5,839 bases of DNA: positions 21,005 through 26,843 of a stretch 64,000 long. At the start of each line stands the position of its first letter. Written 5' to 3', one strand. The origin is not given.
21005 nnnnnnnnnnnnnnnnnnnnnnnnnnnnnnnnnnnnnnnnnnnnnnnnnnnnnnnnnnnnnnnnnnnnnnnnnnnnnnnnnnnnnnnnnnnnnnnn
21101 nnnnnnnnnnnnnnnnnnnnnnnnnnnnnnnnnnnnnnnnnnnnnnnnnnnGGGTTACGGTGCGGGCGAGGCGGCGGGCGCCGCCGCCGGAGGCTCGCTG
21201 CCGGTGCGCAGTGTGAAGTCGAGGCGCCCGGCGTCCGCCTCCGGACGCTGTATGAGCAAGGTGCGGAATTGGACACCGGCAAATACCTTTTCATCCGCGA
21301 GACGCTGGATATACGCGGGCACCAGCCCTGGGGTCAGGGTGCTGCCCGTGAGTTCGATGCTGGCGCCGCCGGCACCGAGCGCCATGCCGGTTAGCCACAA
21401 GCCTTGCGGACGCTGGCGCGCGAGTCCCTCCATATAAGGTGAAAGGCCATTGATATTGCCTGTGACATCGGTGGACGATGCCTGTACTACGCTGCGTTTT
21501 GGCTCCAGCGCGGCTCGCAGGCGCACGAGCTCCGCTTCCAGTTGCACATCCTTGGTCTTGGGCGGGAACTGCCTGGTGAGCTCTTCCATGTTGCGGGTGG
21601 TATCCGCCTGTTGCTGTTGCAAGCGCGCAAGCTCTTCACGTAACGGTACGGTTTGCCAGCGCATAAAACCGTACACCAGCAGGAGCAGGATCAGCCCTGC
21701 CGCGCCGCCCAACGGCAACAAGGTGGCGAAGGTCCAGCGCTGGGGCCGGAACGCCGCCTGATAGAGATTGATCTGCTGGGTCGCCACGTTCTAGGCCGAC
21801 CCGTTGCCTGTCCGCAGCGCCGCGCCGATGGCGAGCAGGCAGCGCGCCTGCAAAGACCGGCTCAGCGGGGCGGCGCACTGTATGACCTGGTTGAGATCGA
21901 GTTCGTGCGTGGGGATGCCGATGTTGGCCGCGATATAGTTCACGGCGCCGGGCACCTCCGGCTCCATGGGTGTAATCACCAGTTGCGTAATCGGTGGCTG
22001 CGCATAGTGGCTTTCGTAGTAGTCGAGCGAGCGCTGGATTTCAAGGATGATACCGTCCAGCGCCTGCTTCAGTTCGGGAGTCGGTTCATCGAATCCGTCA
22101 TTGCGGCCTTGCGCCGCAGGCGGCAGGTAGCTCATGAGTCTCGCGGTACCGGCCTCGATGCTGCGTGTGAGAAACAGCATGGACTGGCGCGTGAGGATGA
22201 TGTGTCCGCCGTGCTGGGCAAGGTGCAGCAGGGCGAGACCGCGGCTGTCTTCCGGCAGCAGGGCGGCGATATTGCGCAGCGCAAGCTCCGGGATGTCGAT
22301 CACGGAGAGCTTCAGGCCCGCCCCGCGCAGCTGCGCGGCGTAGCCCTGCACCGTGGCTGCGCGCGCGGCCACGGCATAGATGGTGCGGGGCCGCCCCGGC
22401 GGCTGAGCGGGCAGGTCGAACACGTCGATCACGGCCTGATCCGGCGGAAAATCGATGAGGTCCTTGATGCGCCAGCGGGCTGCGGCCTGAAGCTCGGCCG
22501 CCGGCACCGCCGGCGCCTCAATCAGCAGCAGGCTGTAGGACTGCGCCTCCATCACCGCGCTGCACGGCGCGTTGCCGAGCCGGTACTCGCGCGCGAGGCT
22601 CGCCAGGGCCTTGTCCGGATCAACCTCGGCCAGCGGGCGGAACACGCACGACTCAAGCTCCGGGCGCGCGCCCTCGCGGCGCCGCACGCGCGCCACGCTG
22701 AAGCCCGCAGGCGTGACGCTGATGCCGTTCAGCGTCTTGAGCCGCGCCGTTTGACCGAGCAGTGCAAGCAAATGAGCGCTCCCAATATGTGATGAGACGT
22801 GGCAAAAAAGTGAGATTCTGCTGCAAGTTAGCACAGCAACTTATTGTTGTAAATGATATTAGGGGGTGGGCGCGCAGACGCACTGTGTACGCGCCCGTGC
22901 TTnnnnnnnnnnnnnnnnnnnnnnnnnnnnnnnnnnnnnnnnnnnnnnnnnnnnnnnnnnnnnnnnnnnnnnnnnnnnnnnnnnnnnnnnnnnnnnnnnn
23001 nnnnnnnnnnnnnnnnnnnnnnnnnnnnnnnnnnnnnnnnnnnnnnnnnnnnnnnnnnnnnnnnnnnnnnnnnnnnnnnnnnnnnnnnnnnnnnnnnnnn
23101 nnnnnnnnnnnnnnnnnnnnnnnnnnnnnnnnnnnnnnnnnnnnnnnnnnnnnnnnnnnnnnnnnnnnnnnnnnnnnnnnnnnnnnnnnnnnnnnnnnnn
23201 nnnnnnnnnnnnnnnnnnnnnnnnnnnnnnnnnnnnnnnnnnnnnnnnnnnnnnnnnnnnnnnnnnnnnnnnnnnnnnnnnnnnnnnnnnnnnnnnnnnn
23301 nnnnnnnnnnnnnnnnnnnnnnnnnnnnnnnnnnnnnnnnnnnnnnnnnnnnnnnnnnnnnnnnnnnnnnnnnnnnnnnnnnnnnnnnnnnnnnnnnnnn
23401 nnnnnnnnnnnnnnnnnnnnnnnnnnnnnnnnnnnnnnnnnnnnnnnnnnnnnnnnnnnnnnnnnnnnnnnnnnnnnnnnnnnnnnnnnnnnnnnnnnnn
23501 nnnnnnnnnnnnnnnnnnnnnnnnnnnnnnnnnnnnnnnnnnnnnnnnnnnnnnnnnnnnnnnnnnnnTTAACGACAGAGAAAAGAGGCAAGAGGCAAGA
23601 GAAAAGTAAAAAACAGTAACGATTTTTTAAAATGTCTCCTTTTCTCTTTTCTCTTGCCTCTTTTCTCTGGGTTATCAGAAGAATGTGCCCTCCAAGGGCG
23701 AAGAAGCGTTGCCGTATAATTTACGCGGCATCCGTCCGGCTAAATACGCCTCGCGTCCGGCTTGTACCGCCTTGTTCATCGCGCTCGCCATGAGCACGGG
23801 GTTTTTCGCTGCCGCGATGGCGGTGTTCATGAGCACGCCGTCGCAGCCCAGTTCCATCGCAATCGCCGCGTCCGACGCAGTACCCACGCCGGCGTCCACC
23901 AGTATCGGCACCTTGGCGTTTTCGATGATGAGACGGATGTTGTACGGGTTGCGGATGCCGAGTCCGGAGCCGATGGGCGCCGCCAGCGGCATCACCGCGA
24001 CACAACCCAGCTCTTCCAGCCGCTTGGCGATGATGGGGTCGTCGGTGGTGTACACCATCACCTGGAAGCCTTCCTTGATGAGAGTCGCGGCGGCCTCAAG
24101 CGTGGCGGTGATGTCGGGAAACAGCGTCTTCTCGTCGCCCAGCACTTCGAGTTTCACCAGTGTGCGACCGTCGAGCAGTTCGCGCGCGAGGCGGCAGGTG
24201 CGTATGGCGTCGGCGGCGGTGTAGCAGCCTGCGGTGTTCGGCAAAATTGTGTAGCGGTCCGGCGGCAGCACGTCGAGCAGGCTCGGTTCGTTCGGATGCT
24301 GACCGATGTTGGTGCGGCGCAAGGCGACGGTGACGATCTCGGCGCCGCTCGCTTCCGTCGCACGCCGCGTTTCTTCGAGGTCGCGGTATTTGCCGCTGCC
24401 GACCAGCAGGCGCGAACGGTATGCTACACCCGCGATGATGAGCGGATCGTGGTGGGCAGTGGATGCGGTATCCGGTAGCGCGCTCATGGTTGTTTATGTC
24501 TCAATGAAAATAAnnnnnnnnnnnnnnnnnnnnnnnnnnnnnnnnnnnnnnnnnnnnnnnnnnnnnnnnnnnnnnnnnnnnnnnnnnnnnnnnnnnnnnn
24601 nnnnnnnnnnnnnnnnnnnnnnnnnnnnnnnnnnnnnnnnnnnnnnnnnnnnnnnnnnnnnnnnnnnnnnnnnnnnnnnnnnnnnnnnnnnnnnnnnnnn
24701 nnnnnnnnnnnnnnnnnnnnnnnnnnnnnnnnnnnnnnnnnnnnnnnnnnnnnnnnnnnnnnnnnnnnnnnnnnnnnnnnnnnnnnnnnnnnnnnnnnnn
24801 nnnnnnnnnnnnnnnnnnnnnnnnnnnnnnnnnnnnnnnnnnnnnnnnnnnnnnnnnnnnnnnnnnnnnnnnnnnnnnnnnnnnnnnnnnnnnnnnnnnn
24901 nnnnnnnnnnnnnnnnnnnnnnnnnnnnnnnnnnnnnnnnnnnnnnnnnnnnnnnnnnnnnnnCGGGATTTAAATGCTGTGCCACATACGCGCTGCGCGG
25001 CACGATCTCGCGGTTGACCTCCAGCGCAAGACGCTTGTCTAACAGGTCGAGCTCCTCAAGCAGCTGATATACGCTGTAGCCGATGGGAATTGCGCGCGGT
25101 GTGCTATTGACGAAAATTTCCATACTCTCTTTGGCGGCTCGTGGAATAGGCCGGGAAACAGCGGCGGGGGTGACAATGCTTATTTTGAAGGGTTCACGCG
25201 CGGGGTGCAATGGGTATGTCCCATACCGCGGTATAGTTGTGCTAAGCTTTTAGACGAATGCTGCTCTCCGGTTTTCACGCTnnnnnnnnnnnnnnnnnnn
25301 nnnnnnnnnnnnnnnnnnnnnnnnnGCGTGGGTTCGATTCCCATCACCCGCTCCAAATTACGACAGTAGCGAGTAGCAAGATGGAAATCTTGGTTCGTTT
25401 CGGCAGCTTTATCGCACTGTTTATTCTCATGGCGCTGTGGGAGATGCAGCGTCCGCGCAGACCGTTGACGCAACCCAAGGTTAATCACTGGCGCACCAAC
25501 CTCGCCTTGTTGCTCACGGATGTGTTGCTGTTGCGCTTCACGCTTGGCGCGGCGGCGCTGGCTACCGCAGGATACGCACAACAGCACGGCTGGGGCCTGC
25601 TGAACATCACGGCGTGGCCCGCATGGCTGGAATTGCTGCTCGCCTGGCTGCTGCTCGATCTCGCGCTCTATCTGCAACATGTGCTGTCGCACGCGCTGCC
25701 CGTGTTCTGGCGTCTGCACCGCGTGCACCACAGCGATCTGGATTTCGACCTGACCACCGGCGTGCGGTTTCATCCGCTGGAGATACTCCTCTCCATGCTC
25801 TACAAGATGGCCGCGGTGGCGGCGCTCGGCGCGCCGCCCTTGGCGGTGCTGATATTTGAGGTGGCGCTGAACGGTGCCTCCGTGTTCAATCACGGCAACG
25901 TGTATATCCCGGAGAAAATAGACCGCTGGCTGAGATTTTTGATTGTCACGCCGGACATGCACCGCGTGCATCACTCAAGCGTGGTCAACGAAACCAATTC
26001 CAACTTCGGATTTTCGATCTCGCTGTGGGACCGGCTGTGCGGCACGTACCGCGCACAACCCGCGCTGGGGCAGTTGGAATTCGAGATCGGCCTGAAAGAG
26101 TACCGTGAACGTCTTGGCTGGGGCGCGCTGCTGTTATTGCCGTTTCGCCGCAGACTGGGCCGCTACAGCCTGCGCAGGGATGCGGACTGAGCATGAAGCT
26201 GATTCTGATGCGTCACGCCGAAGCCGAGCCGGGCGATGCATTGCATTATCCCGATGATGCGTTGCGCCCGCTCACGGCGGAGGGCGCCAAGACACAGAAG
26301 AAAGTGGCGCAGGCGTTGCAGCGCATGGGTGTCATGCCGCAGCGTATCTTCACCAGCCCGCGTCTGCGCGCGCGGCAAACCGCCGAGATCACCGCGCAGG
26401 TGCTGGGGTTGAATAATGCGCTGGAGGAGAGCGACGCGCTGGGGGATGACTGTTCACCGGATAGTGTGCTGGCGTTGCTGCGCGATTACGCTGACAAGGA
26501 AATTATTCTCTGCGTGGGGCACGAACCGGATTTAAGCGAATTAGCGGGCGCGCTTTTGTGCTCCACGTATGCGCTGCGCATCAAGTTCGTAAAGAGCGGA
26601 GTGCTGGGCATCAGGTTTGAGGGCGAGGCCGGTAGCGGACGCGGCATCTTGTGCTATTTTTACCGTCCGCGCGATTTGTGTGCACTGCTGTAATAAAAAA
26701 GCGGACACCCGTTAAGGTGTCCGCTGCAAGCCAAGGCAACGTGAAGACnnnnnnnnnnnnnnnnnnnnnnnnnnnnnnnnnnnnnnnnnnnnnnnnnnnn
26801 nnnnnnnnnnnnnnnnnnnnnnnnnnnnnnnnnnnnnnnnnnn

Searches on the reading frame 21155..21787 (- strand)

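Call 30: search_protein_families(library=pfam, proteins=[window:21155-21787:-], max_evalue=0.01)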
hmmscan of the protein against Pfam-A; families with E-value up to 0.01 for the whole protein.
window:21155-21787:- (210 aa): 1 family
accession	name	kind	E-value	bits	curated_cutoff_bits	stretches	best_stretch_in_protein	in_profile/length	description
PF05137.18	PilN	-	5.6e-07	30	22.8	1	119-194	3-75/78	Fimbrial assembly protein (PilN)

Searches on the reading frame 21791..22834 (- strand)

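Call 30: search_protein_families(library=pfam, proteins=[window:21791-22834:-], max_evalue=0.01)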
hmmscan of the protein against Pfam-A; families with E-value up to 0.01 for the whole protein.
window:21791-22834:- (347 aa): 1 family
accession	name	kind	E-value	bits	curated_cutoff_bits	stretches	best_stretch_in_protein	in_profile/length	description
PF11104.14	PilM_2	-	2.1e-07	30.7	27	1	113-224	88-206/340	Type IV pilus assembly protein PilM;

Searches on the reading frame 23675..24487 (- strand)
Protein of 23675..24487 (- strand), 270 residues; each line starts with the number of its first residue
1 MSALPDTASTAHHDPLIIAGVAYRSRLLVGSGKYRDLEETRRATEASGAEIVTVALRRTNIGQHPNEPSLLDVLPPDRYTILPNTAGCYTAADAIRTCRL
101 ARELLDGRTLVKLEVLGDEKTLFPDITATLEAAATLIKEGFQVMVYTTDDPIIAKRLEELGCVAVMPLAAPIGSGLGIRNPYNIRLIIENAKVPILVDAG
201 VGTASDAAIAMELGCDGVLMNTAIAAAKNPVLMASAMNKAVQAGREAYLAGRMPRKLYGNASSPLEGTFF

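Call 50: search_protein_families(library=pfam, proteins=[window:23675-24487:-], max_evalue=0.0001)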
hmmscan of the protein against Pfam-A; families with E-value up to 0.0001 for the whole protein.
window:23675-24487:- (270 aa): 1 family
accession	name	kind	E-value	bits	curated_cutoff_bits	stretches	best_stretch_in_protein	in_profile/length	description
PF05690.20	ThiG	-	7.4e-111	369.8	23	1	18-264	2-247/247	Thiazole biosynthesis protein ThiG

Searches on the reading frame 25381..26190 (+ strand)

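Call 50: search_protein_families(library=pfam, proteins=[window:25381-26190:+], max_evalue=0.0001)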
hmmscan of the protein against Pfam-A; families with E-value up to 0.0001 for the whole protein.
window:25381-26190:+ (269 aa): 1 family
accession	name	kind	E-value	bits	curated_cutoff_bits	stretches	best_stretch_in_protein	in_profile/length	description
PF04116.19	FA_hydroxylase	-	6.9e-28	98.1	31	1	86-222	2-132/132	Fatty acid hydroxylase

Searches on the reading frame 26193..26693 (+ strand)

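Call 50: search_protein_families(library=pfam, proteins=[window:26193-26693:+], max_evalue=0.0001)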
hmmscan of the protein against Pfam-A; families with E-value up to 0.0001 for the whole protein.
window:26193-26693:+ (166 aa): 1 family
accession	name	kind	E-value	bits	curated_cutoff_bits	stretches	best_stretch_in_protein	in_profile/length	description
PF00300.27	His_Phos_1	-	1.3e-09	38.5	21.7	1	3-76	1-72/194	Histidine phosphatase superfamily (branch 1)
